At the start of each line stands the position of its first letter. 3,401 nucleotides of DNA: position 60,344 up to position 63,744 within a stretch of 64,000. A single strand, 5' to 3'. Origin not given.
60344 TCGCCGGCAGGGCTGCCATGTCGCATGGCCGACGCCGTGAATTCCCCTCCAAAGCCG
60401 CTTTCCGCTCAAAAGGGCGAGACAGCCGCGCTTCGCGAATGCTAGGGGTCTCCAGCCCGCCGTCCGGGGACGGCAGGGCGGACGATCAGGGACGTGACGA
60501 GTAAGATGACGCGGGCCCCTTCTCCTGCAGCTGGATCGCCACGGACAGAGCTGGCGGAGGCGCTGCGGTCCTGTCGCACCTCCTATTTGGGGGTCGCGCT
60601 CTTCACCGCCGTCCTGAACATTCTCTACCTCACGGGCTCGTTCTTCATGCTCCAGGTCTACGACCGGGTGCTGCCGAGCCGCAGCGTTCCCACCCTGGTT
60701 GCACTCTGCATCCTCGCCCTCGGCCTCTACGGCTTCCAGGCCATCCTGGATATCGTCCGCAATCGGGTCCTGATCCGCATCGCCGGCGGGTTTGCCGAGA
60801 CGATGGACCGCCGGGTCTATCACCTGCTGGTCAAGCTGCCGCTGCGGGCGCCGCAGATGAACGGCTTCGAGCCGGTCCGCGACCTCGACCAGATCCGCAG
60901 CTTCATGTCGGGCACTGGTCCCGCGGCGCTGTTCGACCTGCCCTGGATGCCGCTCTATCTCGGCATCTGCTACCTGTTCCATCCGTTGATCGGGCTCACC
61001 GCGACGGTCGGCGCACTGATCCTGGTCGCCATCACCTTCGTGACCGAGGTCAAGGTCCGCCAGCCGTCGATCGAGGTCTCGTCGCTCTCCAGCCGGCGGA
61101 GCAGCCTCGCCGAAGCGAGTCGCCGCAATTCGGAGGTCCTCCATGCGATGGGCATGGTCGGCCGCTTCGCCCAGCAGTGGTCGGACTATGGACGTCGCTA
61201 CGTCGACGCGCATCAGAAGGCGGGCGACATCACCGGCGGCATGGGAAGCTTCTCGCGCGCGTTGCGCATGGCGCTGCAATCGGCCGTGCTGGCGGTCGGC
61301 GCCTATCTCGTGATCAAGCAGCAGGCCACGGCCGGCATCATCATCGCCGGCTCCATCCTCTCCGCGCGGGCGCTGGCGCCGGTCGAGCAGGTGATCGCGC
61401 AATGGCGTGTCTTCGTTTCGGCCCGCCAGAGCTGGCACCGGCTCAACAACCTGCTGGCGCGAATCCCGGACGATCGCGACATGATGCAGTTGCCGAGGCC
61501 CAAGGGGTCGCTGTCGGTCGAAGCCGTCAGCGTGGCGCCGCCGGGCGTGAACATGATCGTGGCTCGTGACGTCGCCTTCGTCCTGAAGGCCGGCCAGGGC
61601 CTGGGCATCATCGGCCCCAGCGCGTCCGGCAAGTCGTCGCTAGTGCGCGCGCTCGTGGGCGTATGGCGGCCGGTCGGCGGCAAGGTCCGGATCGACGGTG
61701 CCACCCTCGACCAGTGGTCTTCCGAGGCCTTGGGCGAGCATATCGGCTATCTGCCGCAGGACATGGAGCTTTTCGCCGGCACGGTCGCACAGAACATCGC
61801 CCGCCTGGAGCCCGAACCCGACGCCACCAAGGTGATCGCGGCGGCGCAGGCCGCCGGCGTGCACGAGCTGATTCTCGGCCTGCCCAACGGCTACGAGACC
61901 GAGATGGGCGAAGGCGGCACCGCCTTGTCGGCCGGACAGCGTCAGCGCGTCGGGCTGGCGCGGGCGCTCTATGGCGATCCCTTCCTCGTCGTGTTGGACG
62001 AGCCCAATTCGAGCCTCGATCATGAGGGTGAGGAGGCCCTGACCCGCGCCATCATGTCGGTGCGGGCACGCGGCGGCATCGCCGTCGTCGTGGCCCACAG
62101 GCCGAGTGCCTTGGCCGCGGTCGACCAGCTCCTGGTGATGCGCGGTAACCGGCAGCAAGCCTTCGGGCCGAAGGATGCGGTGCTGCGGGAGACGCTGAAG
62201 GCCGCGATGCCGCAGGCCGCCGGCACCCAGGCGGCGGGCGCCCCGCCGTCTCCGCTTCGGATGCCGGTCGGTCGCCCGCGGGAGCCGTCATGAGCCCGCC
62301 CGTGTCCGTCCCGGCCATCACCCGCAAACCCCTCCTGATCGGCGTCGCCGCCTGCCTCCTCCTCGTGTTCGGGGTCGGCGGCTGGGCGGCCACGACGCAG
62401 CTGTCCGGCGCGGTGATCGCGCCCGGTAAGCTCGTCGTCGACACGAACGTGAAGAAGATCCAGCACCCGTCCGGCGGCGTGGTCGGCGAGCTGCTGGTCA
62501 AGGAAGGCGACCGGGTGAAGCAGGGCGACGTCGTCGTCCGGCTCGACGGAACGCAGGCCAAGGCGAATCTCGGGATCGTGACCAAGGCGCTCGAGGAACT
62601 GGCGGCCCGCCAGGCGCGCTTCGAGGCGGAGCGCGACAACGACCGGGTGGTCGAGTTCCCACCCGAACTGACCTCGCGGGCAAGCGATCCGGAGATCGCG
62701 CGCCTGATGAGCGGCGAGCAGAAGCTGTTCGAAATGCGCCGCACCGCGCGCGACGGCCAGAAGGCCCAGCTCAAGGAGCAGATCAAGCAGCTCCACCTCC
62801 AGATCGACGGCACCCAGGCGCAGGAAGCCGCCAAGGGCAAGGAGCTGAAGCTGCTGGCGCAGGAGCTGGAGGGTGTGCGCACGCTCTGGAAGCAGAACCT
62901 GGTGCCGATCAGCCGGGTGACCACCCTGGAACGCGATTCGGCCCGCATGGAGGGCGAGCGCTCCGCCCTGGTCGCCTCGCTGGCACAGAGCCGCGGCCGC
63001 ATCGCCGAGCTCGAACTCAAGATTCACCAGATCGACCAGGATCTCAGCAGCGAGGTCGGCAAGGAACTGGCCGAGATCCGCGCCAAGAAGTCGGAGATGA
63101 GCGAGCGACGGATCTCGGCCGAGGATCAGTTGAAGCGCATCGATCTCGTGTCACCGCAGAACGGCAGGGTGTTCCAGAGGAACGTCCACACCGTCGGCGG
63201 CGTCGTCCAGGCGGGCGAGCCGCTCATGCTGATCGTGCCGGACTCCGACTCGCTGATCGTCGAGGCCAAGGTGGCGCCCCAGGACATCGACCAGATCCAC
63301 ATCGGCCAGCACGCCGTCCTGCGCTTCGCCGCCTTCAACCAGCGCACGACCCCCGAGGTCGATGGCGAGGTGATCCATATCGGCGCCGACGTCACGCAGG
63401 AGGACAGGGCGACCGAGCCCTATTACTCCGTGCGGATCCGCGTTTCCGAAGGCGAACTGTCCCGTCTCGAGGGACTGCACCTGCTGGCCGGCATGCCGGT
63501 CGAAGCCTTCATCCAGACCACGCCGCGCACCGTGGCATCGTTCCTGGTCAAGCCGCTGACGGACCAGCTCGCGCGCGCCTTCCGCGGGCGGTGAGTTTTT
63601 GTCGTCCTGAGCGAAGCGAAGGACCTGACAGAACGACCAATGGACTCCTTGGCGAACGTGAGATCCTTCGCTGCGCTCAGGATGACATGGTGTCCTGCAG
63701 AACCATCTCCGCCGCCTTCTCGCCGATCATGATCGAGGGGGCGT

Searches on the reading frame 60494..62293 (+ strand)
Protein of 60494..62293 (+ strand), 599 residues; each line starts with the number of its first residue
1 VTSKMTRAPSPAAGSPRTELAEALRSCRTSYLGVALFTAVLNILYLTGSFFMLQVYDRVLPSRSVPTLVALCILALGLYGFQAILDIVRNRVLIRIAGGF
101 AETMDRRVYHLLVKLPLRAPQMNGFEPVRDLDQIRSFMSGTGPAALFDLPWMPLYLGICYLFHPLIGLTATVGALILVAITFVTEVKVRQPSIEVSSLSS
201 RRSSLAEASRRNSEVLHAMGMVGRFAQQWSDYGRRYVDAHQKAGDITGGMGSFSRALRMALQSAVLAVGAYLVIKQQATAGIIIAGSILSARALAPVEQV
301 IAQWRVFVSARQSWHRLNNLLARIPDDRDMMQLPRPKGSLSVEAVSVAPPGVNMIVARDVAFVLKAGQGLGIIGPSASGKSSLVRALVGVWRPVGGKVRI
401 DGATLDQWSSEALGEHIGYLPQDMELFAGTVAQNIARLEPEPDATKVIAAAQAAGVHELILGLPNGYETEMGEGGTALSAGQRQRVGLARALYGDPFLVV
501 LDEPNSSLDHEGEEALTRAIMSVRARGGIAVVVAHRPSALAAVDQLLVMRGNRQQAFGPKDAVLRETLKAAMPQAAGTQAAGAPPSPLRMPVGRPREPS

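Call 10: search_protein_families(library=pfam, proteins=[window:60494-62293:+], max_evalue=0.001)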
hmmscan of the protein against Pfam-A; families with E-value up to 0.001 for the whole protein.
window:60494-62293:+ (599 aa): 3 families
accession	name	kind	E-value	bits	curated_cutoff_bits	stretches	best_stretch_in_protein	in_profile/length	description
PF00005.33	ABC_tran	-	2.2e-26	93.5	25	1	358-505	2-136/137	ABC transporter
PF00664.28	ABC_membrane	-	4.2e-17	63.2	28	1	36-291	6-268/274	ABC transporter transmembrane region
PF13304.12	AAA_21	-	0.00013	22.6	27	0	371-395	3-30/304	AAA domain, putative AbiEii toxin, Type IV TA system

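Call 11: search_protein_families(library=ncbifam, proteins=[window:60494-62293:+], max_evalue=0.00001)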
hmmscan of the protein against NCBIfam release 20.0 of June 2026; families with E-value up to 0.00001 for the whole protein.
window:60494-62293:+ (599 aa): 172 families (the best 25 are shown)
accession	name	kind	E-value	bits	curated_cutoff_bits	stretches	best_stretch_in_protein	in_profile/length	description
TIGR01842.1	type_I_sec_PrtD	subfamily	9.5e-218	724.1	510.15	1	24-565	1-542/544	type I secretion system permease/ATPase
TIGR03375.1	type_I_sec_LssB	subfamily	2.9e-106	356.4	693.1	1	9-567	129-692/696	type I secretion system permease/ATPase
TIGR01846.1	type_I_sec_HlyB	subfamily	1.4e-76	258.3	725.55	1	26-564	136-679/694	type I secretion system permease/ATPase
TIGR03796.1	NHLM_micro_ABC1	equivalog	3.8e-65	220.4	853.3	1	18-551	143-686/710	NHLP family bacteriocin export ABC transporter peptidase/permease/ATPase subunit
TIGR02857.1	CydD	equivalog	2.6e-57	195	435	1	294-549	274-529/529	thiol reductant ABC exporter subunit CydD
TIGR02868.1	CydC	equivalog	4.9e-52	177.3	329.05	1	159-537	149-530/530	thiol reductant ABC exporter subunit CydC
TIGR03797.1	NHLM_micro_ABC2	equivalog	7e-51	173.5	709.4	1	18-553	125-661/686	NHLP bacteriocin export ABC transporter permease/ATPase subunit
TIGR02204.1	MsbA_rel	hypoth_equivalog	6.1e-50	170.4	780.4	1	172-564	160-562/576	ABC transporter, permease/ATP-binding protein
TIGR00958.1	3a01208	subfamily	6.3e-50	170.2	874.6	1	174-556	307-693/711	antigen peptide transporter 2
NF052233.1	CphA_assoc_ABC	equivalog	4.5e-49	167.5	880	1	265-565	431-731/766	cyanophycin metabolism-associated ABC transporter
TIGR01193.1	bacteriocin_ABC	subfamily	1.4e-48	166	523.85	1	254-550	385-682/708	peptide cleavage/export ABC transporter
TIGR02203.1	MsbA_lipidA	equivalog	4.6e-47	160.8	602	1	216-551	207-543/572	lipid A export permease/ATP-binding protein MsbA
NF010178.0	PRK13657.1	equivalog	2.2e-45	155.2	733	1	263-550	255-543/588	glucan ABC transporter ATP-binding protein/ permease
NF045513.1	HepA_fam_ABC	equivalog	3e-42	144.9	725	1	169-551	200-583/610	heterocyst formation ABC transporter subunit HepA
NF008379.0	PRK11174.1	equivalog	3e-40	138.5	684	1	343-550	353-557/588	heme ABC transporter permease/ATP-binding protein CydD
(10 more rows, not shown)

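Call 48: find_homologous_proteins(query=window:60494-62293:+, max_evalue=1e-100)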
Query window:60494-62293:+ (599 aa): 7988 proteins with E <= 1e-100 among 8000 candidates; the best 120 are listed.
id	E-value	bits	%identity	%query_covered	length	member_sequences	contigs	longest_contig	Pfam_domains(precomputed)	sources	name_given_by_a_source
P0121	0.0e+0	1217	93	99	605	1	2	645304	PF00005.34,PF00664.29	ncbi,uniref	ncbi:type I secretion system permease/ATPase [Reyranella sp.]|uniref:type I secretion system permeas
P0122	0.0e+0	1209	93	99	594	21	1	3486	PF00005.34,PF00664.29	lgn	-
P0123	0.0e+0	1184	91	99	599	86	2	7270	PF00005.34,PF00664.29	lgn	-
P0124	0.0e+0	1174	90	99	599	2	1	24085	PF00005.34,PF00664.29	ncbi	-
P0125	0.0e+0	1167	90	99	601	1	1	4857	PF00005.34,PF00664.29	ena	-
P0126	0.0e+0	1166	90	99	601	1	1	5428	PF00005.34,PF00664.29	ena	-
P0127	0.0e+0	1165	89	99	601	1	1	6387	PF00005.34,PF00664.29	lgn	-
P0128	0.0e+0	1159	91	96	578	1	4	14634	PF00005.34,PF00664.29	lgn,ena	-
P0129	0.0e+0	1159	89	99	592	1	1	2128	PF00005.34,PF00664.29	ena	-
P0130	0.0e+0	1153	93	94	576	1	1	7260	PF00005.34,PF00664.29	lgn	-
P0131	0.0e+0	1153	93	94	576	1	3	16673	PF00005.34,PF00664.29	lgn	-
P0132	0.0e+0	1152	89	99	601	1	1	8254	PF00005.34,PF00664.29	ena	-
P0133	0.0e+0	1152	93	94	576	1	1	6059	PF00005.34,PF00664.29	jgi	-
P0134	0.0e+0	1152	93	94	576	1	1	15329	PF00005.34,PF00664.29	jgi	-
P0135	0.0e+0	1151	93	94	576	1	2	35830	PF00005.34,PF00664.29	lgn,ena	-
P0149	0.0e+0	1013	80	96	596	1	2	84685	PF00005.34,PF00664.29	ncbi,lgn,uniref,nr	ncbi:MAG: type I secretion system permease/ATPase [Reyranella sp.]|uniref:type I secretion system pe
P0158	5.3e-289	978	79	93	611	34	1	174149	PF00005.34,PF00664.29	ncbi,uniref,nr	ncbi:type I secretion system permease/ATPase [Reyranella sp.]|uniref:type I secretion system permeas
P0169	1.5e-261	887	72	93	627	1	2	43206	PF00005.34,PF00664.29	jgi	jgi:PrtD family type I secretion system ABC transporter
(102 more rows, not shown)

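Call 49: find_encoding_contigs(protein=P0149, flank=10000, max_places=1)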
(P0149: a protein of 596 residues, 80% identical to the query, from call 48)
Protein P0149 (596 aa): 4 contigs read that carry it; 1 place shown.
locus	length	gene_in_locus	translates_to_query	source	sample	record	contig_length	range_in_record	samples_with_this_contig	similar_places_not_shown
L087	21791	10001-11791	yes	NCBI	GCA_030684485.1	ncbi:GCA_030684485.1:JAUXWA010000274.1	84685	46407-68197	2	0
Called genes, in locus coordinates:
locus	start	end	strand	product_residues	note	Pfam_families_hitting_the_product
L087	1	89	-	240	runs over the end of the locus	PF00072:Response_reg, PF00486:Trans_reg_C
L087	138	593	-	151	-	-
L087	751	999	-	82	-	-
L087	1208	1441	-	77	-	-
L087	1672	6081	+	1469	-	PF12860:PAS_7, PF12860:PAS_7, PF12860:PAS_7, PF12860:PAS_7, PF00512:HisKA, PF02518:HATPase_c, PF00072:Response_reg, PF01627:Hpt, +5 more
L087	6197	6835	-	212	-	PF13759:2OG-FeII_Oxy_5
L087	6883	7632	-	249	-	PF09339:HTH_IclR, PF01614:IclR_C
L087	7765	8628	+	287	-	PF05721:PhyH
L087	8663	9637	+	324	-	PF03401:TctC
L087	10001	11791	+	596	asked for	PF00664:ABC_membrane, PF00005:ABC_tran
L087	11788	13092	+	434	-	PF25917:BSH_RND (weak), PF25973:BSH_CzcB (weak), PF25984:BSH_YknX (weak), PF25994:HH_AprE, PF26002:Beta-barrel_AprE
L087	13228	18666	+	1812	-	PF13448:DUF4114 (weak)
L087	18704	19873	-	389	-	PF20706:GT4-conflict (weak), PF00534:Glycos_transf_1 (weak), PF13692:Glyco_trans_1_4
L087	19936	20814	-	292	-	-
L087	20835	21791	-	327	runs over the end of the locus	PF00535:Glycos_transf_2, PF10111:Glyco_tranf_2_2 (weak), PF13641:Glyco_tranf_2_3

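Call 50: find_encoding_contigs(protein=P0158, flank=10000, max_places=1)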
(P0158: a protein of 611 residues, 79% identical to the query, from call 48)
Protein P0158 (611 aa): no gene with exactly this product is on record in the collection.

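Call 51: find_encoding_contigs(protein=P0169, flank=10000, max_places=1)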
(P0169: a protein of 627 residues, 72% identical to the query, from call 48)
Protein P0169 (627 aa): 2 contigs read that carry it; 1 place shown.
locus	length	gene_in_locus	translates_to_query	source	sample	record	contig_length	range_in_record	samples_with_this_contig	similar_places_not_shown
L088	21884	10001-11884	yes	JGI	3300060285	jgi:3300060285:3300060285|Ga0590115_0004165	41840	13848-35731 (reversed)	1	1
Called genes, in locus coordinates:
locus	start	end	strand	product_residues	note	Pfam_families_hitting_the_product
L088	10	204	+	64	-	-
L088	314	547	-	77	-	-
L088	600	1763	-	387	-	PF00144:Beta-lactamase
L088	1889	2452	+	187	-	PF01844:HNH, PF14279:HNH_5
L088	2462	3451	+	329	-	PF04392:ABC_sub_bind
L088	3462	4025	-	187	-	PF03232:COQ7, PF02915:Rubrerythrin (weak)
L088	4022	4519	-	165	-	PF02600:DsbB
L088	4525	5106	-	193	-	PF09335:VTT_dom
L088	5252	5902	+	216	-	-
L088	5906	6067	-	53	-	-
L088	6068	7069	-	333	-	PF03060:NMO, PF01070:FMN_dh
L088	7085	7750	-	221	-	PF02798:GST_N, PF13417:GST_N_3, PF13409:GST_N_2, PF00043:GST_C (weak)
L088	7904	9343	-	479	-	PF03055:RPE65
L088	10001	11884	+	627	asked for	PF00664:ABC_membrane, PF00005:ABC_tran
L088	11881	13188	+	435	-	PF25973:BSH_CzcB (faint), PF25994:HH_AprE, PF26002:Beta-barrel_AprE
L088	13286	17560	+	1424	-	PF13448:DUF4114 (weak)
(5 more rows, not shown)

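Call 56: search_protein_families(library=pfam, proteins=[L087:13228-18666:+], max_evalue=0.01)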
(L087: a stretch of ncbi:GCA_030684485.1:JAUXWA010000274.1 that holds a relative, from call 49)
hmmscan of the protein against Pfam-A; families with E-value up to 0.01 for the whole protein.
L087:13228-18666:+ (1812 aa): 1 family
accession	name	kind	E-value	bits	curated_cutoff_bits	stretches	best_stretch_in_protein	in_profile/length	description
PF13448.11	DUF4114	-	6.8e-06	27.4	27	1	1766-1811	33-84/85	Domain of unknown function (DUF4114)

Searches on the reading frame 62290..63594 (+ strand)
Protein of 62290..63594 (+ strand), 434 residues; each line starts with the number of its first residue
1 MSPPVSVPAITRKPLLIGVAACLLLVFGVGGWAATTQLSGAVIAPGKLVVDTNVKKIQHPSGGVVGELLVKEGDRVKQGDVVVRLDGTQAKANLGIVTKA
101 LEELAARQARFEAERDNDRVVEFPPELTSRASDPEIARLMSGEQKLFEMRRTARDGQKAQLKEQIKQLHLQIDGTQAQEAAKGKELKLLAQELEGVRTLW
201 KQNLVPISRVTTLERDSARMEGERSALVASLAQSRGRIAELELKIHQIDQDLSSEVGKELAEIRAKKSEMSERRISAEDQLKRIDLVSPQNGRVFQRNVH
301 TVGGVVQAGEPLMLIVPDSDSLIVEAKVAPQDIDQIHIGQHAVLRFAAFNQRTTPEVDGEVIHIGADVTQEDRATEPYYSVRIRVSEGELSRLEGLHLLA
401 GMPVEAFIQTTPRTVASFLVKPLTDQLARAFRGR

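Call 10: search_protein_families(library=pfam, proteins=[window:62290-63594:+], max_evalue=0.001)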
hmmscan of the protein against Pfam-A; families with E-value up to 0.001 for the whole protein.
window:62290-63594:+ (434 aa): 4 families
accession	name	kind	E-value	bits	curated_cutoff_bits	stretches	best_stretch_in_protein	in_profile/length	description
PF13437.12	HlyD_3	-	1.4e-19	71.2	22.2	1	286-388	2-96/106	HlyD family secretion protein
PF16576.10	HlyD_D23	-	4.1e-12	46.3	30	1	269-385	90-201/214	Barrel-sandwich domain of CusB or HlyD membrane-fusion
PF13533.13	Biotin_lipoyl_2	-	2.2e-05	24.6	29.8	1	56-86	2-32/32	Biotin-lipoyl like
PF00364.28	Biotin_lipoyl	-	0.00042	20.5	22.1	0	56-85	44-73/73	Biotin-requiring enzyme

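Call 11: search_protein_families(library=ncbifam, proteins=[window:62290-63594:+], max_evalue=0.00001)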
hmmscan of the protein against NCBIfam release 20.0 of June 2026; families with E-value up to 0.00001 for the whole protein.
window:62290-63594:+ (434 aa): 11 families
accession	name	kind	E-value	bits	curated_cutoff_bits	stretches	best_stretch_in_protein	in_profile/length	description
TIGR01843.1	type_I_hlyD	subfamily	7.2e-119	397.5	208.65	1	15-432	4-420/422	HlyD family type I secretion periplasmic adaptor subunit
TIGR00998.1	8a0101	subfamily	3.8e-20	72.1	390.8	2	152-353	90-272/334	EmrA/EmrK family multidrug efflux transporter periplasmic adaptor subunit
TIGR03794.1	NHLM_micro_HlyD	equivalog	9.3e-15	54.4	156.2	1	22-366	26-338/421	NHLP bacteriocin system secretion protein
TIGR02971.1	heterocyst_DevB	subfamily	2.7e-13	50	129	1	152-377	72-292/327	ABC exporter membrane fusion protein, DevB family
TIGR01730.1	RND_mfp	subfamily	2e-12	46.7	94.9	1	44-116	17-85/322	efflux RND transporter periplasmic adaptor subunit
TIGR01000.1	bacteriocin_acc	subfamily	4.2e-11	42.4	258.85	0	23-109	29-115/457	bacteriocin secretion accessory protein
NF011715.0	PRK15136.1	equivalog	1.7e-10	40.1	563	1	239-344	172-274/390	multidrug efflux MFS transporter periplasmic adaptor subunit EmrA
NF007785.0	PRK10476.1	equivalog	3.3e-10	39.3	376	1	232-374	157-294/347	multidrug transporter subunit MdtN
TIGR00999.1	8a0102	subfamily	1.2e-07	31.2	319.3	1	262-375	71-178/271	CzcB/NccB family metal efflux transporter periplasmic adaptor subunit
NF008606.0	PRK11578.1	equivalog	1.9e-06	27.3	342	0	37-119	45-126/371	macrolide transporter subunit MacA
NF002939.0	PRK03598.1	equivalog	4.4e-06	26.1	393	0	248-344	169-263/332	secretion protein HlyD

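Call 46: find_encoding_contigs(protein=window:62290-63594:+, flank=10000, max_places=3)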
Protein window:62290-63594:+ (434 aa): 11 contigs read that carry it; 3 places shown.
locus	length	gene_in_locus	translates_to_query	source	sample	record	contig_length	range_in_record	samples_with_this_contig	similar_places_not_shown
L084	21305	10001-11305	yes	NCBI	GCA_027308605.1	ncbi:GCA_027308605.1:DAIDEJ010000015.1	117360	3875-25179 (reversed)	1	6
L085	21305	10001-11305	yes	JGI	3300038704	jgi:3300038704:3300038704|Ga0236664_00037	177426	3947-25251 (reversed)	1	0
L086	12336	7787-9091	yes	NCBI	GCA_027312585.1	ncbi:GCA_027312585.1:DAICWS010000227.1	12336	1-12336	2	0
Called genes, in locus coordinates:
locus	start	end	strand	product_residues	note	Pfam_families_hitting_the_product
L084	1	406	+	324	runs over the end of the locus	PF03401:TctC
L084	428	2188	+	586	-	PF01266:DAO (faint), PF02826:2-Hacid_dh_C (faint), PF00743:FMO-like, PF01494:FAD_binding_3 (weak), PF07992:Pyr_redox_2, PF13450:NAD_binding_8 (weak), PF13738:Pyr_redox_3, PF13434:Lys_Orn_oxgnase (weak), +4 more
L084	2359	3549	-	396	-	PF02447:GntP_permease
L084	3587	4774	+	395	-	PF00150:Cellulase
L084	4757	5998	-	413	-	-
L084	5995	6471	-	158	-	-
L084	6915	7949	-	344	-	PF00535:Glycos_transf_2, PF10111:Glyco_tranf_2_2 (faint), PF13641:Glyco_tranf_2_3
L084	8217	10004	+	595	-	PF00664:ABC_membrane, PF00005:ABC_tran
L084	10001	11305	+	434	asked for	PF25919:BSH_CusB (faint), PF25917:BSH_RND (weak), PF25973:BSH_CzcB (weak), PF25984:BSH_YknX (weak), PF25994:HH_AprE, PF26002:Beta-barrel_AprE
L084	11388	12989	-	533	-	PF00732:GMC_oxred_N, PF05199:GMC_oxred_C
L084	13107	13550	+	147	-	-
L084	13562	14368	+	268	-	PF01183:Glyco_hydro_25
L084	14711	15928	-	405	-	PF00202:Aminotran_3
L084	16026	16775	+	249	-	PF00106:adh_short, PF01370:Epimerase, PF08659:KR, PF13561:adh_short_C2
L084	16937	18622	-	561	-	PF01019:G_glu_transpept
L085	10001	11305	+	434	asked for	PF25919:BSH_CusB (faint), PF25917:BSH_RND (weak), PF25973:BSH_CzcB (weak), PF25984:BSH_YknX (weak), PF25994:HH_AprE, PF26002:Beta-barrel_AprE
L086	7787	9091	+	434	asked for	PF25919:BSH_CusB (faint), PF25917:BSH_RND (weak), PF25973:BSH_CzcB (weak), PF25984:BSH_YknX (weak), PF25994:HH_AprE, PF26002:Beta-barrel_AprE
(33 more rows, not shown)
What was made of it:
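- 62290..63594 (+): HlyD/AprE-type T1SS membrane-fusion adaptor: candidate exporter, not a proven one. calls 10, 11, 46
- On PrtD/AprE-type T1SS apparatus (60494..63594): The Pfam families HH_AprE and Beta-barrel_AprE hit the adaptor (call 46).
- A GH25 muramidase gene lies about 2 kb to the right of the T1SS, just outside the window (call 46).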
